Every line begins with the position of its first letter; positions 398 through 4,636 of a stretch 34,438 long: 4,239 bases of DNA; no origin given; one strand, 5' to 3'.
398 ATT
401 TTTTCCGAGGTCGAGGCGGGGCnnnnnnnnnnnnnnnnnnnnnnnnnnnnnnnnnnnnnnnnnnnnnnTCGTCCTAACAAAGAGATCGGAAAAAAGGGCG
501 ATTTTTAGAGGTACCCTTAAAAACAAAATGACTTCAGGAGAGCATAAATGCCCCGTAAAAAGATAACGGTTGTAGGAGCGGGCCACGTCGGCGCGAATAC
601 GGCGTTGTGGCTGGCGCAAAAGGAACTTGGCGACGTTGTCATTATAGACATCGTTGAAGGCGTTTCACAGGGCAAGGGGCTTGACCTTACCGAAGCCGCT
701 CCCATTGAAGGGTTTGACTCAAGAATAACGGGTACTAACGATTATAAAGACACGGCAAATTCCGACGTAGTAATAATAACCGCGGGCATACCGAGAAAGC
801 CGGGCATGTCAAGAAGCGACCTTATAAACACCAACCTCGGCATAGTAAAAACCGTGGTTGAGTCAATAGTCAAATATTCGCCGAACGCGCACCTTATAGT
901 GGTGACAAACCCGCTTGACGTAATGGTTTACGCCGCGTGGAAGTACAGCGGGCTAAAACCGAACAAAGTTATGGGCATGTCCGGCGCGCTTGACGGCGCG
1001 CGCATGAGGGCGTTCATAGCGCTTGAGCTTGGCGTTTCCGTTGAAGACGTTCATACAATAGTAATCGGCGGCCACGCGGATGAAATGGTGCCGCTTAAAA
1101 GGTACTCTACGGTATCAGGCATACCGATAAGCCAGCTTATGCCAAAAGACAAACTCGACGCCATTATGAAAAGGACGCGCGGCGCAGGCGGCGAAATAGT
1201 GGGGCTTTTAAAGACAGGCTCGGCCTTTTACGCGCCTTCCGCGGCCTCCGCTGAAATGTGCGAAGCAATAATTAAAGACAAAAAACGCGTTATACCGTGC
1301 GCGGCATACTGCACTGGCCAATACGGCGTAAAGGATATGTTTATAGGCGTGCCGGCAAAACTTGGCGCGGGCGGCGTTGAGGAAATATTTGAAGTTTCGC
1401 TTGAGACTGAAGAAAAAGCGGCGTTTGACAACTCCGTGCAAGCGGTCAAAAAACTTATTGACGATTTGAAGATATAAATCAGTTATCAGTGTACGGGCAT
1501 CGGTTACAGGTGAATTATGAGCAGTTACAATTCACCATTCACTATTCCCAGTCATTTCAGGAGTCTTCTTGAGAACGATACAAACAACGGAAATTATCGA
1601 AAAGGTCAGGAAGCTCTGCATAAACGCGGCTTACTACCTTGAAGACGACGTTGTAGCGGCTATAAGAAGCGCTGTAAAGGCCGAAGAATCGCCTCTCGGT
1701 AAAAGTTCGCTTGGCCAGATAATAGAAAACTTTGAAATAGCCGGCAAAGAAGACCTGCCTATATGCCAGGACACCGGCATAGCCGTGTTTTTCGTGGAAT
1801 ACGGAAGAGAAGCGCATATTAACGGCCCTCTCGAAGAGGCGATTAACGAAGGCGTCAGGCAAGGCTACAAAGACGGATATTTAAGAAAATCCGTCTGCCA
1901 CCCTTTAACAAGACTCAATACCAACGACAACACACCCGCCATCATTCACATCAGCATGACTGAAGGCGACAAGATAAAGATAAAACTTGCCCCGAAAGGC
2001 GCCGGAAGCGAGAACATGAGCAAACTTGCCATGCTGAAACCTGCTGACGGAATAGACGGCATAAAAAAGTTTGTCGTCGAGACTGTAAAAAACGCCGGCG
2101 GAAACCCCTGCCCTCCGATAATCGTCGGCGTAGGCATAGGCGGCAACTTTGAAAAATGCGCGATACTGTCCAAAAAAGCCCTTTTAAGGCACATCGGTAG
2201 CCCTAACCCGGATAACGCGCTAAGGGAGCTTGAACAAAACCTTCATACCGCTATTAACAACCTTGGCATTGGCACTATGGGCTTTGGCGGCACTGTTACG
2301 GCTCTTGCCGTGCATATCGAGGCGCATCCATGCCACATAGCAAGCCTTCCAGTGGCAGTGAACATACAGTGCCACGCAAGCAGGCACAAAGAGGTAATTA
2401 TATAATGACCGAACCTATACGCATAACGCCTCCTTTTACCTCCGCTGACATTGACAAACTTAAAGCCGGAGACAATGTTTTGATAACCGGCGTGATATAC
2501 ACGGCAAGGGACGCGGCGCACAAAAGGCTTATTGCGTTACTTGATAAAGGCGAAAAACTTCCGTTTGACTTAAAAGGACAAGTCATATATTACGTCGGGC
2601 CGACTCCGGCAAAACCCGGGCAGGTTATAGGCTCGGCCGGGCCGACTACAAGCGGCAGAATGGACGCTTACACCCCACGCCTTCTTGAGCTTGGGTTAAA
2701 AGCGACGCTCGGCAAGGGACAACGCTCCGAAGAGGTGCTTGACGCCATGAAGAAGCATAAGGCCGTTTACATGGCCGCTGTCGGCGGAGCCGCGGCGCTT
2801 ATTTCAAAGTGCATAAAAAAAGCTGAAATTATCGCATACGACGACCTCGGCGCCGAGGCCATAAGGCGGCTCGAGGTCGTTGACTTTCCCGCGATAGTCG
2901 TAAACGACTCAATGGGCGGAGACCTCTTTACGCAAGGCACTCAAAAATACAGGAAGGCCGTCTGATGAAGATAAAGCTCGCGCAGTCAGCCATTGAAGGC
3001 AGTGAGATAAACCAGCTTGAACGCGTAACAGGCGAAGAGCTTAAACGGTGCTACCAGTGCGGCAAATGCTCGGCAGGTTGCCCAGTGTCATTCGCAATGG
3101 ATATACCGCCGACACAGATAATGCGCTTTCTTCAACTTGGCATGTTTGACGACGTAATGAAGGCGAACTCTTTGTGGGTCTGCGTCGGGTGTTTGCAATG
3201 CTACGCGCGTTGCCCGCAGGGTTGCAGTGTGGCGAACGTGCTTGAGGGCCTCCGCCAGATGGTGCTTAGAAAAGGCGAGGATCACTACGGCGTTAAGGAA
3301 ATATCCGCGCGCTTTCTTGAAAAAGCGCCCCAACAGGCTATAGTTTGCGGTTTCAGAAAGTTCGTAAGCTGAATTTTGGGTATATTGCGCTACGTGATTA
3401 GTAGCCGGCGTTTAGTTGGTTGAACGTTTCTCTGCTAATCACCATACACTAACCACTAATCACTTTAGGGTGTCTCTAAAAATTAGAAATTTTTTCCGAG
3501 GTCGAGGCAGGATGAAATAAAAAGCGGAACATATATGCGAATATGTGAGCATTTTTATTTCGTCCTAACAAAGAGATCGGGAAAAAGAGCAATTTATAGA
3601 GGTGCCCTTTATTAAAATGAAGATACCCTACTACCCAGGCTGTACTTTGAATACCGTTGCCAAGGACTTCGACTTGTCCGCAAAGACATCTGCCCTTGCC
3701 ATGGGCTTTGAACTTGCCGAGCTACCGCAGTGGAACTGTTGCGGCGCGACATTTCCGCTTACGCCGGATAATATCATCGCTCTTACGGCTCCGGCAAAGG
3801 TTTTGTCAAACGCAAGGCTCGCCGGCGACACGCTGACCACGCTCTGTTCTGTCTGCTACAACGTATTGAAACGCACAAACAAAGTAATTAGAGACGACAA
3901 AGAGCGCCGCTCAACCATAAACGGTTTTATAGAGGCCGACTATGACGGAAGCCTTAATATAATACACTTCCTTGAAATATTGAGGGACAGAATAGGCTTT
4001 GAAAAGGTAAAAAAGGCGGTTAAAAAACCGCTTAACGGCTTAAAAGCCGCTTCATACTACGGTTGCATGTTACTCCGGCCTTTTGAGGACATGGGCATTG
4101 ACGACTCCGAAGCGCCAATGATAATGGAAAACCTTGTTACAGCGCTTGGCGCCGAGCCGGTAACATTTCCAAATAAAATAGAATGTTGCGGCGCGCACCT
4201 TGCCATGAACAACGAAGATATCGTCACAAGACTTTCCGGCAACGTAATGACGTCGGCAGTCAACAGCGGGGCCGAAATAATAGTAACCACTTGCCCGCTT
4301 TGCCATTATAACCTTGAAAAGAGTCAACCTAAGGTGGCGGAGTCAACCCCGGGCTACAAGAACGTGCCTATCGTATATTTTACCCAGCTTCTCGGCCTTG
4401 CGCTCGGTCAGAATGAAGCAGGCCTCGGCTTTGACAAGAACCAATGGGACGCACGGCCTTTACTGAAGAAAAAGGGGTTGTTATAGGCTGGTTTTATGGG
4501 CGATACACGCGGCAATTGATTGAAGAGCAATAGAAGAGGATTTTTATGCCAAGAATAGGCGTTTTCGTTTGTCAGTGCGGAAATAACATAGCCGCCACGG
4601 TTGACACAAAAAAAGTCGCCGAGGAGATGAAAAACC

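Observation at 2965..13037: Hdr-Flx module fused in an operon between fumarase and a divergent FrdB/FrdA pair: candidate electron-bifurcating NADH:fumarate(/ferredoxin) oxidoreductase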

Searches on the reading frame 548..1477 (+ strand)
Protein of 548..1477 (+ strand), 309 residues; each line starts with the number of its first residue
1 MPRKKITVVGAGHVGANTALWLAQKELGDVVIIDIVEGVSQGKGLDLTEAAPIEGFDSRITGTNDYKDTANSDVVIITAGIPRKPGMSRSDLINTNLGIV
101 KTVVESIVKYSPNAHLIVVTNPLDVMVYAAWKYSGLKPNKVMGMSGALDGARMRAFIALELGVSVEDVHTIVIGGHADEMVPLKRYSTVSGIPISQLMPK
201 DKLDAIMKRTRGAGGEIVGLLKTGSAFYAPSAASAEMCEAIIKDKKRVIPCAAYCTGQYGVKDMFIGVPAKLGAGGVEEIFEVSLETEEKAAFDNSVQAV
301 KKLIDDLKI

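Call 3: search_protein_families(library=pfam, proteins=[window:548-1477:+])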
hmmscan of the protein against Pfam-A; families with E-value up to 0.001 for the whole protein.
window:548-1477:+ (309 aa): 3 families
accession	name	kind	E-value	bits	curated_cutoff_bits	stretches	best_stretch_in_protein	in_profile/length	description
PF00056.29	Ldh_1_N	-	1.4e-45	155.3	27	1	5-143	2-141/141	lactate/malate dehydrogenase, NAD binding domain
PF02866.23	Ldh_1_C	-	1.5e-30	106.9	22.6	1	148-306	3-169/174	lactate/malate dehydrogenase, alpha/beta C-terminal domain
PF03721.20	UDPG_MGDP_dh_N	-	2.6e-09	37.3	27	1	4-119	1-119/187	UDP-glucose/GDP-mannose dehydrogenase family, NAD binding domain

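Call 61: search_protein_families(library=ncbifam, proteins=[window:548-1477:+], max_evalue=1e-20)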
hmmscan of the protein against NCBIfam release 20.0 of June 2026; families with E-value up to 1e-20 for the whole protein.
window:548-1477:+ (309 aa): 8 families
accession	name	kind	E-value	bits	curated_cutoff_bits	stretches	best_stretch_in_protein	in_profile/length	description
TIGR01763.1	MalateDH_bact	equivalog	4.9e-139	462.7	351.85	1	3-305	1-303/305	malate dehydrogenase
NF004863.0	PRK06223.1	subfamily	1.5e-135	451.4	283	1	2-308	2-308/313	malate dehydrogenase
TIGR01771.1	L-LDH-NAD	equivalog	2.8e-76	256.7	303.55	1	8-302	1-299/299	L-lactate dehydrogenase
NF000824.0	PRK00066.1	subfamily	1.3e-74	251.3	339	1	3-307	6-314/316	L-lactate dehydrogenase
NF041314.1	Malate_DH_Halo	equivalog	2.6e-47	161.5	550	1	5-301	3-297/304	malate dehydrogenase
TIGR01772.1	MDH_euk_gproteo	equivalog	1.2e-38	133.2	273.05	1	5-305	1-305/313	malate dehydrogenase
TIGR01759.1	MalateDH-SF1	subfamily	1.4e-24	86.7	345.65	1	59-299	66-319/327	malate dehydrogenase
NF003916.0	PRK05442.1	equivalog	5.9e-21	74.8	271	1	60-301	69-317/328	malate dehydrogenase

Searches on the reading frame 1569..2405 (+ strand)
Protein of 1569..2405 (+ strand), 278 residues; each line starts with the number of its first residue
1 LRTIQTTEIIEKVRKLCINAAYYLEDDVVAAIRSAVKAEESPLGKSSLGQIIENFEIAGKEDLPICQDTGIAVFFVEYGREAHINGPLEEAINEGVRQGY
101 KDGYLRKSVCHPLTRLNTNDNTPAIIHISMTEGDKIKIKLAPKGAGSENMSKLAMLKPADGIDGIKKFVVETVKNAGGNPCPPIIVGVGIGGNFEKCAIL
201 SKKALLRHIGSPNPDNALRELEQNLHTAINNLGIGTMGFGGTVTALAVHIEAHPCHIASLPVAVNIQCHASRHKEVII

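Call 3: search_protein_families(library=pfam, proteins=[window:1569-2405:+])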
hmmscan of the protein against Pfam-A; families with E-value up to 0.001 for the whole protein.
window:1569-2405:+ (278 aa): 1 family
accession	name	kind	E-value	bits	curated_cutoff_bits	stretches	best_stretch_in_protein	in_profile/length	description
PF05681.19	Fumerase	-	9.6e-119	396.1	25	1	11-276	2-269/270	Fumarate hydratase (Fumerase)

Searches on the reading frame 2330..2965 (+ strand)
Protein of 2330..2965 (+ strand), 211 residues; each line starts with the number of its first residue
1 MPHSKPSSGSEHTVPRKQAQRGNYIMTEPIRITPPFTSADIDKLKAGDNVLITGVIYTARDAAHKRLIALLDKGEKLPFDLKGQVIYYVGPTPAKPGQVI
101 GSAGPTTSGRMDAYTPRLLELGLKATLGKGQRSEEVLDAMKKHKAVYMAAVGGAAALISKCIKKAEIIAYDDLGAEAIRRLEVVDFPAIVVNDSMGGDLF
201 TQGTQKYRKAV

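Call 3: search_protein_families(library=pfam, proteins=[window:2330-2965:+])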
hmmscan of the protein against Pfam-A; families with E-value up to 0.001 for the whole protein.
window:2330-2965:+ (211 aa): 1 family
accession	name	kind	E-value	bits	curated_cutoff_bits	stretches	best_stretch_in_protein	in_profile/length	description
PF05683.17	Fumerase_C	-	3.5e-64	216.4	22.2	1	12-202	13-204/205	Fumarase C-terminus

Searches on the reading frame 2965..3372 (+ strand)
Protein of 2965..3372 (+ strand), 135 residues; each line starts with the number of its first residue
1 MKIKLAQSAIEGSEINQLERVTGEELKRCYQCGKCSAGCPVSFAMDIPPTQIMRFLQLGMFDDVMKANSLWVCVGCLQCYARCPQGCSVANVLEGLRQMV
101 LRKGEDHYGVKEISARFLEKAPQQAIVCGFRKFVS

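Call 3: search_protein_families(library=pfam, proteins=[window:2965-3372:+])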
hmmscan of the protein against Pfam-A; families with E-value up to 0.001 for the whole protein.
window:2965-3372:+ (135 aa): 8 families
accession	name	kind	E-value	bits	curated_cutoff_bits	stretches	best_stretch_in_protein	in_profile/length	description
PF13183.11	Fer4_8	-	6.6e-10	39.8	27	1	25-86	1-67/68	4Fe-4S dicluster domain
PF13187.11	Fer4_9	-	3e-09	37.2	27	1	28-87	1-51/52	4Fe-4S dicluster domain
PF13534.11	Fer4_17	-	3.8e-09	37.4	22.2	1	28-86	1-59/61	4Fe-4S dicluster domain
PF13237.11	Fer4_10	-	4.8e-08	33.3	25.5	1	25-84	5-53/53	4Fe-4S dicluster domain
PF12838.12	Fer4_7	-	3.9e-06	27.7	27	1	28-87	1-52/52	4Fe-4S dicluster domain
PF14697.11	Fer4_21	-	1.1e-05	25.9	35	0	26-42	38-54/59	4Fe-4S dicluster domain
PF13484.11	Fer4_16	-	4.1e-05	24.7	30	0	28-41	1-14/66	4Fe-4S double cluster binding domain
PF12797.12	Fer4_2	-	0.00087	19.6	24.5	0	26-41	7-22/22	4Fe-4S binding domain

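Call 5: search_protein_families(library=ncbifam, proteins=[window:2965-3372:+], max_evalue=0.001)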
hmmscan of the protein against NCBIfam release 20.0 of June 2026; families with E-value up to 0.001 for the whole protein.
window:2965-3372:+ (135 aa): 18 families
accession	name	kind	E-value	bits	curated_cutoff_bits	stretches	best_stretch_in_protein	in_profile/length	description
TIGR03290.1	CoB_CoM_SS_C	equivalog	1.3e-19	70.6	160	1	27-112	2-87/144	CoB--CoM heterodisulfide reductase subunit C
NF038018.1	qmoC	equivalog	8.7e-19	68.2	300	1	15-103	6-94/360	quinone-interacting membrane-bound oxidoreductase complex subunit QmoC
NF041779.1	hetero_SS_HdrC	equivalog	6.9e-15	55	350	1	26-113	30-113/198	ferredoxin:CoB-CoM heterodisulfide reductase subunit HdrC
NF041890.1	hdrC_Methbact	equivalog_domain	2.4e-14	53.3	270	1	7-113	9-114/192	ferredoxin:CoB-CoM heterodisulfide reductase subunit HdrC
NF004898.0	PRK06259.1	equivalog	1.3e-08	34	385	1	13-108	122-224/488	fumarate reductase (CoM/CoB) subunit TfrB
NF042952.1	MFR_FeS_SdhB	equivalog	6.3e-08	32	600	1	67-106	198-237/320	8-methylmenaquinol:fumarate reductase iron-sulfur subunit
NF041837.1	rnfC_Methano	equivalog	1.4e-07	30.8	650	1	16-103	347-429/438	Rnf electron transport complex subunit RnfC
NF008369.0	PRK11168.1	equivalog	5.1e-07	28.9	278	1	23-102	7-89/401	anaerobic glycerol-3-phosphate dehydrogenase subunit C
TIGR01945.1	rnfC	subfamily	5.9e-07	28.4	245.95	1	20-91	356-422/435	RnfABCDGE type electron transport complex subunit C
TIGR00314.1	cdhA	equivalog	1.7e-06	26.1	781.3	1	19-94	392-460/784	CO dehydrogenase/acetyl-CoA synthase complex subunit alpha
NF004616.0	PRK05950.1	subfamily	3.7e-06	26.3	228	1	19-103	139-236/238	succinate dehydrogenase iron-sulfur subunit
TIGR02910.1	sulfite_red_A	equivalog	5.3e-06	25.9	323.15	1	50-100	280-330/334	anaerobic sulfite reductase subunit AsrA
NF008434.0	PRK11274.1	equivalog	1.7e-05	23.9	333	1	1-106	1-108/409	glycolate oxidase subunit GlcF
TIGR00384.1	dhsB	subfamily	0.00037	20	88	0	61-88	130-157/222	succinate dehydrogenase and fumarate reductase iron-sulfur protein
NF045663.1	diclust_near_Sec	equivalog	0.00042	18.5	530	1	21-104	298-386/759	pyridine nucleotide-disulfide oxidoreductase/dicluster-binding protein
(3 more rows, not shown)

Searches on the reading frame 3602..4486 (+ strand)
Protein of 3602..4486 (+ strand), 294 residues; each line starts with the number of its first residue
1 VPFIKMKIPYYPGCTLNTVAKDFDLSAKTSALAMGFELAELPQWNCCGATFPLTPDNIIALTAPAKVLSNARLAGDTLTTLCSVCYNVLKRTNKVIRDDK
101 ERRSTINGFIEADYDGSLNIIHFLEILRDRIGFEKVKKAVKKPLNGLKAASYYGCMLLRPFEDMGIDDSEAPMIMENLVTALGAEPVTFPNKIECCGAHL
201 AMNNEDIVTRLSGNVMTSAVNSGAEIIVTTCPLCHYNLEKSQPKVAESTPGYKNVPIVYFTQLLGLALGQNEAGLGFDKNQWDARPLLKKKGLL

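Call 3: search_protein_families(library=pfam, proteins=[window:3602-4486:+])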
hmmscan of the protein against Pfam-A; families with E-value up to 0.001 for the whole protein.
window:3602-4486:+ (294 aa): 1 family
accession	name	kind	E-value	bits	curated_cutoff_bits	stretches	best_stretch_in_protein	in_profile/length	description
PF02754.22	CCG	-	3.7e-19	69.1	20.6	1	150-238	2-84/85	Cysteine-rich domain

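Call 5: search_protein_families(library=ncbifam, proteins=[window:3602-4486:+], max_evalue=0.001)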
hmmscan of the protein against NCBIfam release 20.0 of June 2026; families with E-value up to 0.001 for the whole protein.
window:3602-4486:+ (294 aa): 5 families
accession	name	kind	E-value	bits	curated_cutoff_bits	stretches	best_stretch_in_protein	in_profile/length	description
NF042965.1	MFR_anch_SdhE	equivalog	2.1e-54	185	500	1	8-285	3-279/282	8-methylmenaquinol:fumarate reductase membrane anchor subunit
TIGR03288.1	CoB_CoM_SS_B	equivalog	2.8e-51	174.5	345.15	1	8-290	2-289/290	CoB--CoM heterodisulfide reductase subunit B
NF041780.1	hetero_SS_HdrB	equivalog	9.2e-23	81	450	1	71-273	71-286/304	ferredoxin:CoB-CoM heterodisulfide reductase subunit HdrB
NF045670.1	quin_L_LdhH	equivalog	2.8e-10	39.1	800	1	134-251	456-564/706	L-lactate dehydrogenase (quinone) large subunit LdhH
NF004898.0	PRK06259.1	equivalog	1.5e-07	30.5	385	1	5-264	261-484/488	fumarate reductase (CoM/CoB) subunit TfrB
